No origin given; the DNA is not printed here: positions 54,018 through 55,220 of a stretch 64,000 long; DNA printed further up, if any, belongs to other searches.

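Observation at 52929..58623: Cyanophycin operon extended by a soluble DUF2156 (aminoacyl-tRNA-transferase-fold) protein and an Eis-like GNAT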

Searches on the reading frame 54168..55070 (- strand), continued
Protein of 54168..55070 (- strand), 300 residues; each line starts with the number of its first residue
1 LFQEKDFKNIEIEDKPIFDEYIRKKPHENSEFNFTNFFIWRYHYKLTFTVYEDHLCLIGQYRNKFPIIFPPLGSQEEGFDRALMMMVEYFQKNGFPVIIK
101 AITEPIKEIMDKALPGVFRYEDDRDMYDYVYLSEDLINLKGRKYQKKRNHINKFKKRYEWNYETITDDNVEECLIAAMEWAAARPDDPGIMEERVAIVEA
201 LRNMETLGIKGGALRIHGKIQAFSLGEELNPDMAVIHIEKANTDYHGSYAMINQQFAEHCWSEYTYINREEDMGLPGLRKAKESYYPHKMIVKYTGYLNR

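Call 58: fold_search(model_id=the predicted structure, library=pdb)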
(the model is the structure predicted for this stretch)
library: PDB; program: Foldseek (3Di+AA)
matches with E <= 10: 800; with E <= 0.001: 187
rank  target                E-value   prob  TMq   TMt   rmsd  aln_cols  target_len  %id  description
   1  2hqy_A                2.8e-31  1.00  0.90  0.91   1.9       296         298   36  Crystal Structure of Conserved Protein of Unknown Function from Bacteroides thetaiotaomicron VPI-5482 (released 2006-09-19)
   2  2hqy_B                1.6e-30  1.00  0.90  0.91   2.0       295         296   36  Crystal Structure of Conserved Protein of Unknown Function from Bacteroides thetaiotaomicron VPI-5482 (released 2006-09-19)
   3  4v36_B                2.0e-13  1.00  0.66  0.63   5.0       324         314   15  The structure of L-PGS from Bacillus licheniformis (released 2015-08-19)
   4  5vrv_F                2.7e-12  1.00  0.68  0.65   4.8       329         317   16  2.05 Angstrom Resolution Crystal Structure of C-terminal Domain (DUF2156) of Putative Lysylphosphatidylglycerol Synthe (released 2017-05-24)
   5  5vrv_E                2.7e-12  1.00  0.66  0.63   4.6       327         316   17  2.05 Angstrom Resolution Crystal Structure of C-terminal Domain (DUF2156) of Putative Lysylphosphatidylglycerol Synthe (released 2017-05-24)
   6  5vrv_C                3.9e-12  1.00  0.68  0.65   4.8       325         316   17  2.05 Angstrom Resolution Crystal Structure of C-terminal Domain (DUF2156) of Putative Lysylphosphatidylglycerol Synthe (released 2017-05-24)
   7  4v36_A                5.2e-12  1.00  0.68  0.63   5.2       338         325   14  The structure of L-PGS from Bacillus licheniformis (released 2015-08-19)
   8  5vrv_D                6.5e-12  1.00  0.67  0.64   4.8       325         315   17  2.05 Angstrom Resolution Crystal Structure of C-terminal Domain (DUF2156) of Putative Lysylphosphatidylglycerol Synthe (released 2017-05-24)
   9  5vrv_A                7.3e-12  1.00  0.66  0.62   5.0       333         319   16  2.05 Angstrom Resolution Crystal Structure of C-terminal Domain (DUF2156) of Putative Lysylphosphatidylglycerol Synthe (released 2017-05-24)
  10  5vrv_B                2.6e-11  1.00  0.66  0.63   4.8       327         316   16  2.05 Angstrom Resolution Crystal Structure of C-terminal Domain (DUF2156) of Putative Lysylphosphatidylglycerol Synthe (released 2017-05-24)
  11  9goe_A                4.5e-11  1.00  0.66  0.28   4.9       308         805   11  Cryo-EM structure of the multiple peptide resistance factor (MprF) from Pseudomonas aeruginosa bound to a synthetic na (released 2025-03-12)
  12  9j8q_A                7.1e-11  1.00  0.68  0.28   4.5       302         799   12  MprF from Pseudomonas aeruginosa in GDN micelle, C2 symmetry (released 2025-09-03)
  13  6lv0_A                1.0e-10  1.00  0.67  0.64   4.5       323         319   15  Crystal structure of the soluble domain of the multiple peptide resistance factor (MprF) from Rhizobium tropici (released 2021-02-03)
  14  9j8s_A                1.3e-10  1.00  0.62  0.26   5.2       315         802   12  MprF from Pseudomonas aeruginosa in nanodisc, C2 symmetry (released 2025-09-03)
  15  4v35                  3.8e-10  1.00  0.66  0.62   5.5       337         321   11  The Structure of A-PGS from Pseudomonas aeruginosa (released 2015-08-19)
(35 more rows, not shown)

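Call 65: search_protein_families(library=pfam, proteins=[L001:5677-6213:+, L084:3652-4212:+, L092:3701-4210:+, L088:10166-11551:+, L090:10134-11543:+], max_evalue=1)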
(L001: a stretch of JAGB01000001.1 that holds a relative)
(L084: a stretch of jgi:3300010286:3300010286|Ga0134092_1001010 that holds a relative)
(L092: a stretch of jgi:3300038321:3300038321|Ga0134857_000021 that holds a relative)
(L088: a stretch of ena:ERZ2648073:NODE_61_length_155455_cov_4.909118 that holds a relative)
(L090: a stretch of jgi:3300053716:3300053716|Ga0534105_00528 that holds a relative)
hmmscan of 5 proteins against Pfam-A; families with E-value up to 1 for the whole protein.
L001:5677-6213:+ (179 aa): 1 family
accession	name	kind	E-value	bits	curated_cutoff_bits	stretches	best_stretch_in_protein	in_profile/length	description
PF10717.14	ODV-E18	-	0.13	12.6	28.1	1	44-84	32-72/87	Occlusion-derived virus envelope protein ODV-E18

L084:3652-4212:+ (187 aa): 4 families
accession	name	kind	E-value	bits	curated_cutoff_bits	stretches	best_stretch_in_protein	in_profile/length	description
PF19529.4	DUF6057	-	0.056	12.8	29.8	1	13-127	161-267/569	Family of unknown function (DUF6057)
PF04172.21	LrgB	-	0.058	13.2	25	1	13-99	24-104/214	LrgB-like family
PF06365.17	CD34_antigen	-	0.22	11.9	26.3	1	58-98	81-123/204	CD34/Podocalyxin family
PF03006.26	HlyIII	-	0.43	10.6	26.2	0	16-58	12-58/224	Haemolysin-III related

L092:3701-4210:+ (170 aa): 1 family
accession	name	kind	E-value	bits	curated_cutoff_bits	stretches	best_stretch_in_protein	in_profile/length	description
PF13567.11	DUF4131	-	0.006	16.7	31.6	1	16-87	8-78/165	Domain of unknown function (DUF4131)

L088:10166-11551:+ (462 aa): 2 families
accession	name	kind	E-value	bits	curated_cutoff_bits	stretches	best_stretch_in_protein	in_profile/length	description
PF18705.7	DUF5643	-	0.054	13.9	34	0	66-186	5-110/115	Family of unknown function (DUF5643)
PF01737.22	Ycf9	-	0.18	12.2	22.3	1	7-23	8-24/58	YCF9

L090:10134-11543:+ (470 aa): 0 families

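Call 68: search_protein_families(library=padloc, proteins=[window:54171-55070:-], max_evalue=0.01)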
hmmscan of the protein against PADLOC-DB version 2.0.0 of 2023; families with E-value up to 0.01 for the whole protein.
window:54171-55070:- (300 aa): 0 families

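Call 70: search_protein_families(library=pfam, proteins=[L061:8874-9245:+, L061:9245-9937:+, L060:7198-8211:-, L060:11942-13258:-, L005:1505-1915:+, L005:1899-3596:+, L027:824-4600:+, L004:11141-12148:+, L017:8691-9809:+, L074:8023-8514:+], max_evalue=0.00001)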
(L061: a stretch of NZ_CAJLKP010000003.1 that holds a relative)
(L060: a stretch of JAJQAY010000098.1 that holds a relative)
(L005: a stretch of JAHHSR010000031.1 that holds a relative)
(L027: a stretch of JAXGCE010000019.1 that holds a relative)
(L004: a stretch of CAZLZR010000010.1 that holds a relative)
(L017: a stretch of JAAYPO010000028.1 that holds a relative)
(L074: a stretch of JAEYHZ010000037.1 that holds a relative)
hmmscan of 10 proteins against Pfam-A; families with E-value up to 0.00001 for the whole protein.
L061:8874-9245:+ (124 aa): 1 family
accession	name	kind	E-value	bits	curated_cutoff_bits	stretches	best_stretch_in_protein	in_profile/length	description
PF03788.19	LrgA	-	1.2e-29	102.5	28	1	25-116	2-93/94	LrgA family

L061:9245-9937:+ (231 aa): 1 family
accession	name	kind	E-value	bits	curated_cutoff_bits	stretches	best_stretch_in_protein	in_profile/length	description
PF04172.21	LrgB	-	3.9e-79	265.4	25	1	14-226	1-213/214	LrgB-like family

L060:7198-8211:- (338 aa): 1 family
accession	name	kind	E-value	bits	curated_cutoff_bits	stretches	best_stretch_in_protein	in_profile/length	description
PF01515.24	PTA_PTB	-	4e-119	398.1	24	1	5-328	3-319/319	Phosphate acetyl/butaryl transferase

L060:11942-13258:- (439 aa): 3 families
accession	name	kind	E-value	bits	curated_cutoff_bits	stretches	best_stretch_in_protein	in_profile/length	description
PF19289.4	PmbA_TldD_3rd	-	6.1e-63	212.4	22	1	232-438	1-220/220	PmbA/TldA metallopeptidase C-terminal domain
PF19290.4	PmbA_TldD_2nd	-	3.3e-13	50.5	20.9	1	121-225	3-109/109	PmbA/TldA metallopeptidase central domain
PF01523.21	PmbA_TldD_1st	-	1.4e-08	35.2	20.9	1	28-87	4-63/65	PmbA/TldA metallopeptidase domain 1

L005:1505-1915:+ (137 aa): 1 family
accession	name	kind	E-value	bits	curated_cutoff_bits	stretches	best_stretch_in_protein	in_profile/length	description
PF09148.16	DUF1934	-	1e-24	87.4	22.5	1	6-131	1-127/128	Domain of unknown function (DUF1934)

L005:1899-3596:+ (566 aa): 5 families
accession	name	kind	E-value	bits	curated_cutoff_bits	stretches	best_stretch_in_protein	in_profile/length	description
PF05746.21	DALR_1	-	1.8e-38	131.6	22.3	1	447-566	1-117/117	DALR anticodon binding domain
PF00750.26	tRNA-synt_1d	-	1.9e-22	80.2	23.3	1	115-410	2-298/349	tRNA synthetases class I (R), catalytic domain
PF03485.21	Arg_tRNA_synt_N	-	8.3e-20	71.6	21.5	1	23-106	5-85/85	Arginyl tRNA synthetase N terminal domain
PF09334.17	tRNA-synt_1g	-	3.1e-07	30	20.1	0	390-437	325-373/391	tRNA synthetases class I (M)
PF01406.26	tRNA-synt_1e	-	6.4e-07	29.5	27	0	176-307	50-134/301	tRNA synthetases class I (C) catalytic domain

L027:824-4600:+ (1259 aa): 3 families
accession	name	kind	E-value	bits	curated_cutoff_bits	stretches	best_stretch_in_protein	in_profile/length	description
PF13507.12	GATase_5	-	9.3e-88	294.1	27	1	995-1257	1-259/260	CobB/CobQ-like glutamine amidotransferase domain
PF02769.27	AIRS_C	-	4.2e-28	98.9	23.1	1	442-593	2-155/156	AIR synthase related protein, C-terminal domain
PF18072.6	FGAR-AT_linker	-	1.2e-09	39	26.6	1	184-228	6-49/50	Formylglycinamide ribonucleotide amidotransferase linker domain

L004:11141-12148:+ (336 aa): 2 families
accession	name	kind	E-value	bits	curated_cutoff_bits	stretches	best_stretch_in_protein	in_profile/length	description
PF02800.25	Gp_dh_C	-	4.6e-73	244.5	24.4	1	156-313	1-158/158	Glyceraldehyde 3-phosphate dehydrogenase, C-terminal domain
PF00044.30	Gp_dh_N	-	1e-40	138.5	31.7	1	3-103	1-100/101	Glyceraldehyde 3-phosphate dehydrogenase, NAD binding domain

L017:8691-9809:+ (373 aa): 4 families
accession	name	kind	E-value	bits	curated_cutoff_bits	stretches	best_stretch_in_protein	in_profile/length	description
PF01546.33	Peptidase_M20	-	1e-20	75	24.6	1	75-370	1-205/206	Peptidase family M20/M25/M40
PF07687.19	M20_dimer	-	5.8e-15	55.6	21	1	186-277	11-106/107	Peptidase dimerisation domain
PF05343.19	Peptidase_M42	-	1.2e-13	51.2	23.2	0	109-166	134-189/292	M42 glutamyl aminopeptidase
PF04389.22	Peptidase_M28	-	1.2e-12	48.4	21.3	1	60-153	1-77/193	Peptidase family M28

L074:8023-8514:+ (164 aa): 1 family
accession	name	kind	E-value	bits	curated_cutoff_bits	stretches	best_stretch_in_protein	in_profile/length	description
PF00588.24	SpoU_methylase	-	2.2e-34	119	29.7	1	3-142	2-142/142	SpoU rRNA Methylase family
